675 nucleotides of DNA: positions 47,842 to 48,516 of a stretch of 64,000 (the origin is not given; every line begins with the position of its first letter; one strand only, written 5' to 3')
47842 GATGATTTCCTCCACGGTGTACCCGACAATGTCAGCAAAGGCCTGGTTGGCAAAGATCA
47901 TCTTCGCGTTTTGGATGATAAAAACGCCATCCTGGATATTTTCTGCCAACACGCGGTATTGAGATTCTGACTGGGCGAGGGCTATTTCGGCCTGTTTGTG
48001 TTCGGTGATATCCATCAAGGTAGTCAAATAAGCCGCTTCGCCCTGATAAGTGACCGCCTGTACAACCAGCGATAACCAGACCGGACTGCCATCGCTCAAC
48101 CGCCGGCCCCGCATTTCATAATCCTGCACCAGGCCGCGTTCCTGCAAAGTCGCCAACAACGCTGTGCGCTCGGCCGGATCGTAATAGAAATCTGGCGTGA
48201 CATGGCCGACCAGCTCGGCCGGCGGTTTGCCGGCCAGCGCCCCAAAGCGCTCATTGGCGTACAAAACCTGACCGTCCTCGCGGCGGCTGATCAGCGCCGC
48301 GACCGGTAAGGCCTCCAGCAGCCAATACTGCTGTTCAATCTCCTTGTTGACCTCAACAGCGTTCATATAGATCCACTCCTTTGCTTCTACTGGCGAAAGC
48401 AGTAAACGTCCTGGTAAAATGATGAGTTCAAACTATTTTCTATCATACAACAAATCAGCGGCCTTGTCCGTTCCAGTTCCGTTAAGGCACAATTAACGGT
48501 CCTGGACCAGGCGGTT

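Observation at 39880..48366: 2828-aa sensor kinase built from serially duplicated GAF-PAS modules, including ~470-bp near-identical DNA repeats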

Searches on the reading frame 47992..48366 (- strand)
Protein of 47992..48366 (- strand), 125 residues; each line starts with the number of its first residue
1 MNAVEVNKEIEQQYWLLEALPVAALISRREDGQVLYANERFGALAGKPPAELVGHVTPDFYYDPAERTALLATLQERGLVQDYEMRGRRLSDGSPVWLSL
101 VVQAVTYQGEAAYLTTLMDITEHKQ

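Call 9: search_protein_families(library=pfam, proteins=[window:47992-48366:-], max_evalue=0.001)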
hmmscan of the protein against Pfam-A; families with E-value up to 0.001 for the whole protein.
window:47992-48366:- (125 aa): 4 families
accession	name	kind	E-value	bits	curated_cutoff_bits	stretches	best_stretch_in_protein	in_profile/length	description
PF13426.13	PAS_9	-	8.1e-10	39.3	27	1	23-122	3-103/103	PAS domain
PF00989.32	PAS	-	3.9e-09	37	22.6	1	16-120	6-113/113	PAS fold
PF08448.16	PAS_4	-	5e-08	33.6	23.1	1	17-124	1-109/110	PAS fold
PF13188.13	PAS_8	-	0.00096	19.4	21.8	0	15-66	5-56/65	PAS domain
